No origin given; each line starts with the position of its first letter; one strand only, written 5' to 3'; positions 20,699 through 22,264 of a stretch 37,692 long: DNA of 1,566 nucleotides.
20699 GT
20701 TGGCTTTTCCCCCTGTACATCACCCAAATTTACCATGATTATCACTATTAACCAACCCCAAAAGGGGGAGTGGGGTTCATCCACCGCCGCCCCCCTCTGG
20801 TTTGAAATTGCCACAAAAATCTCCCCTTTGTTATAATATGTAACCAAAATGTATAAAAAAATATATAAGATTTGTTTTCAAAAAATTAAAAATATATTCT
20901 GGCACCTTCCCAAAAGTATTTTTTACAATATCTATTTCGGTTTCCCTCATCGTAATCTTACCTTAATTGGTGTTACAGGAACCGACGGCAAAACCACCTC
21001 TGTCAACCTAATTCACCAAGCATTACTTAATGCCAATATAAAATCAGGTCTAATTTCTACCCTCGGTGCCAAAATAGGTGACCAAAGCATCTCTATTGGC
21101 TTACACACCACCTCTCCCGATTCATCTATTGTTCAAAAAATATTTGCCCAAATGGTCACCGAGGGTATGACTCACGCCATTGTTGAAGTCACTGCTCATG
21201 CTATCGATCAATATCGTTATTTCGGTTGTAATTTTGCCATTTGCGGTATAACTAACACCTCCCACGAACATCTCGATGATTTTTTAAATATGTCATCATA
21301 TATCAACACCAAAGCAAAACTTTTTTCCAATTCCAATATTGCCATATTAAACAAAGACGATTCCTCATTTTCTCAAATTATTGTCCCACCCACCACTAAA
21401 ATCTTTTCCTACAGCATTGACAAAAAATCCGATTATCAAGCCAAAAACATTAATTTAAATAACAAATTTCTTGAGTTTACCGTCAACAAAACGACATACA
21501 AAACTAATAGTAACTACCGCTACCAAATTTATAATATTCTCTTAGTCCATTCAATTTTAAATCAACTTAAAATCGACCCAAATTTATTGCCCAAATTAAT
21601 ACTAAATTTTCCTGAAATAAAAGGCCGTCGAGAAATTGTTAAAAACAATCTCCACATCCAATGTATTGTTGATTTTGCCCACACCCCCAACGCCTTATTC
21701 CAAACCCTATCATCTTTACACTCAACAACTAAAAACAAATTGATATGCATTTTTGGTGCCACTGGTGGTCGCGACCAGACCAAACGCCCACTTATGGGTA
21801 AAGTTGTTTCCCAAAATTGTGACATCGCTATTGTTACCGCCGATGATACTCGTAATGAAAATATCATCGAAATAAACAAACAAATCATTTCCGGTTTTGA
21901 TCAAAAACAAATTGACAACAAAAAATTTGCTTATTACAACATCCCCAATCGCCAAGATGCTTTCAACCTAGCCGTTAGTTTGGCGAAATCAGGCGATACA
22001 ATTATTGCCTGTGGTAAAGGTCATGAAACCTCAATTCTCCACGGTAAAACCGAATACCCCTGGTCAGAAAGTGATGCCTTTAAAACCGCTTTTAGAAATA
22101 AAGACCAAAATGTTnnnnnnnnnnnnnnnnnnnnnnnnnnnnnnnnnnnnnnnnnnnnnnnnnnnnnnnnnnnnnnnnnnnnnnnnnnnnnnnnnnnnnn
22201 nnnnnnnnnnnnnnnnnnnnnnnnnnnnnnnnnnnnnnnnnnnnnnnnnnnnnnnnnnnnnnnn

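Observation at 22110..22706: Aminoacyl-tRNA-protein-transferase-like (ATE/Bpt family) gene translationally coupled between two Mur ligases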

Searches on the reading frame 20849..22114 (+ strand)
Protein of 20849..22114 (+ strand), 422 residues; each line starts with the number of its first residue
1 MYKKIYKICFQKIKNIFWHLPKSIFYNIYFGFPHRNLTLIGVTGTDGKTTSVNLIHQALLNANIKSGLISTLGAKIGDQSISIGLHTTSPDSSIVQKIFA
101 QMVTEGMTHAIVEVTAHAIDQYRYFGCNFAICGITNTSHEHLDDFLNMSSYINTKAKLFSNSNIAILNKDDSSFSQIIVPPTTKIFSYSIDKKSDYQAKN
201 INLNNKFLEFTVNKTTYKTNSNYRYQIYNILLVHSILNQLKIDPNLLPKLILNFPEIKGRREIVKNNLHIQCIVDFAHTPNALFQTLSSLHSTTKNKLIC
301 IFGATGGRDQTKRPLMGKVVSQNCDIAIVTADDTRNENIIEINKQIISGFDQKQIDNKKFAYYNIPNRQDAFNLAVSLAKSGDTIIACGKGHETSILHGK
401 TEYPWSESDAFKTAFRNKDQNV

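Call 4: search_protein_families(library=pfam, proteins=[window:20849-22114:+], max_evalue=1)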
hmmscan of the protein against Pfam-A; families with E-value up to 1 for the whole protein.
window:20849-22114:+ (422 aa): 2 families
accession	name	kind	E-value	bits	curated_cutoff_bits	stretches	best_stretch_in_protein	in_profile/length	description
PF08245.18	Mur_ligase_M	-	1.3e-33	117.1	24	1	42-233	1-196/200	Mur ligase middle domain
PF02875.26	Mur_ligase_C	-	3.8e-23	83.2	28.4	1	259-391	1-127/127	Mur ligase, glutamate ligase domain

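Call 5: search_protein_families(library=ncbifam, proteins=[window:20849-22114:+], max_evalue=1)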
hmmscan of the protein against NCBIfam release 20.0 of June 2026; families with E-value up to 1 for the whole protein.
window:20849-22114:+ (422 aa): 28 families (the best 25 are shown)
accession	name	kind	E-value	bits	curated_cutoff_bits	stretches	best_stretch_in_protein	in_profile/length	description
NF001126.0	PRK00139.1-4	equivalog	4.3e-98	329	373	1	27-417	94-484/486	UDP-N-acetylmuramoyl-L-alanyl-D-glutamate--2,6-diaminopimelate ligase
TIGR01085.1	murE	subfamily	8.9e-93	311.7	257.3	1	25-414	73-470/472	UDP-N-acetylmuramyl-tripeptide synthetase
NF001124.0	PRK00139.1-2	equivalog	9.2e-88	295.1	476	1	29-419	103-496/500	UDP-N-acetylmuramoyl-L-alanyl-D-glutamate--2,6-diaminopimelate ligase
NF008896.0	PRK11929.1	equivalog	6.2e-84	282.5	1023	1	27-417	102-500/965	bifunctional UDP-N-acetylmuramoyl-L-alanyl-D-glutamate--2,6-diaminopimelate ligase MurE/UDP-N-acetylmuramoyl-tripeptide--D-alanyl-D-alanine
NF001123.0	PRK00139.1-1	equivalog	1.1e-64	219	586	1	29-411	99-485/493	UDP-N-acetylmuramoyl-L-alanyl-D-glutamate--2,6-diaminopimelate ligase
NF010628.0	PRK14022.1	equivalog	9.8e-52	176.2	536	1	23-400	97-466/483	UDP-N-acetylmuramoyl-L-alanyl-D-glutamate--L-lysine ligase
NF001130.0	PRK00139.2-4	equivalog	1.1e-38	133.3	715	2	23-191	95-272/516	UDP-N-acetylmuramoyl-L-alanyl-D-glutamate--2,6-diaminopimelate ligase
NF001127.0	PRK00139.2-1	equivalog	3.7e-31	108.4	997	2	27-205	99-281/520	UDP-N-acetylmuramoyl-L-alanyl-D-glutamate--2,6-diaminopimelate ligase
NF001129.0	PRK00139.2-3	equivalog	7.4e-27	94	762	1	23-406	104-505/517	UDP-N-acetylmuramoyl-L-alanyl-D-glutamate--2,6-diaminopimelate ligase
TIGR02068.2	cya_phycin_syn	equivalog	1.7e-25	89.2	850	1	35-390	477-849/862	cyanophycin synthetase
NF001131.0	PRK00139.2-5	equivalog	3.9e-21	75.4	1000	1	29-398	101-465/483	UDP-N-acetylmuramoyl-L-alanyl-D-glutamate--2,6-diaminopimelate ligase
NF010623.0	PRK14016.1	subfamily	1e-19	70.2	877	1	36-389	479-850/871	cyanophycin synthetase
TIGR01082.1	murC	equivalog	6.8e-19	68.3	335.1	1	38-395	101-443/449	UDP-N-acetylmuramate--L-alanine ligase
TIGR01087.1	murD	equivalog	1.5e-17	63.8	211.95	2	105-319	150-362/441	UDP-N-acetylmuramoyl-L-alanine--D-glutamate ligase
NF053645.1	pMurC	equivalog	1.4e-16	60.3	560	3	192-347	284-442/492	pseudomurein biosynthesis peptide ligase pMurC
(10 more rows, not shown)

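Call 71: search_solved_structures(query=window:20849-22114:+, max_evalue=1e-10)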
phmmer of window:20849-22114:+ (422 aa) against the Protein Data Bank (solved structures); distinct sequences matched with E-value up to 1e-10: 13.
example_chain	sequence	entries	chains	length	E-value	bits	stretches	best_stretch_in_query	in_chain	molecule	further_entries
2wtz_A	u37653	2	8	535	5.3e-48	167.1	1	29-406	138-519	UDP-N-ACETYLMURAMOYL-L-ALANYL-D-GLUTAMATE--2,6-DIAMINOPIMELATE LIGASE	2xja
8g6p_A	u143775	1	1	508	6.1e-47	163.6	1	29-407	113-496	UDP-N-acetylmuramoyl-L-alanyl-D-glutamate--2,6-diaminopimelate ligase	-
4bub_A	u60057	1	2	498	2.1e-46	161.8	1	27-418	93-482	UDP-N-ACETYLMURAMOYL-L-ALANYL-D-GLUTAMATE--LD-LYSINE LIGASE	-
8w9z_N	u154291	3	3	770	8.4e-43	150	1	28-406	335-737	UDP-N-acetylmuramoyl-L-alanyl-D-glutamate--2, 6-diaminopimelate ligase-like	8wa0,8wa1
4c12_A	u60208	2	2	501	4.6e-41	144.2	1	23-405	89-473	UDP-N-ACETYLMURAMOYL-L-ALANYL-D-GLUTAMATE--L-LYSINE LIGASE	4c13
7d27_A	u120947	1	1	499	6.9e-39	137.1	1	36-394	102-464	UDP-N-acetylmuramoyl-L-alanyl-D-glutamate--2,6-diaminopimelate ligase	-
8f5d_A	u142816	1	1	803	5.6e-38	134.1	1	28-406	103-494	Multifunctional fusion protein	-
7b6o_A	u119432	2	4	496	3.1e-37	131.6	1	29-406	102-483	UDP-N-acetylmuramoyl-L-alanyl-D-glutamate-2,6-diaminopimelate ligase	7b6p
7b53_A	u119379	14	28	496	8.9e-37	130.1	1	29-406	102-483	UDP-N-acetylmuramoyl-L-alanyl-D-glutamate--2,6-diaminopimelate ligase | UDP-N-acetylmuramoyl-L-alanyl-D-glutamate-2,6-diaminopimelate ligase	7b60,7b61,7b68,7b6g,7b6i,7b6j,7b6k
1e8c_A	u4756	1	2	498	9e-37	130.1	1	29-406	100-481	UDP-N-ACETYLMURAMOYLALANYL-D-GLUTAMATE--2,6-DIAMINOPIMELATE LIGASE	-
8r5o_Q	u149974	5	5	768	1.6e-33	119.4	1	28-409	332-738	PAP11 | PAP11, MurE-like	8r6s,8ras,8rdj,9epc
8xzv_J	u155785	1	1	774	6.2e-33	117.5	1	28-403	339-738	MurE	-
8qma_O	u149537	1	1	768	2.7e-32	115.4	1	28-409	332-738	PAP11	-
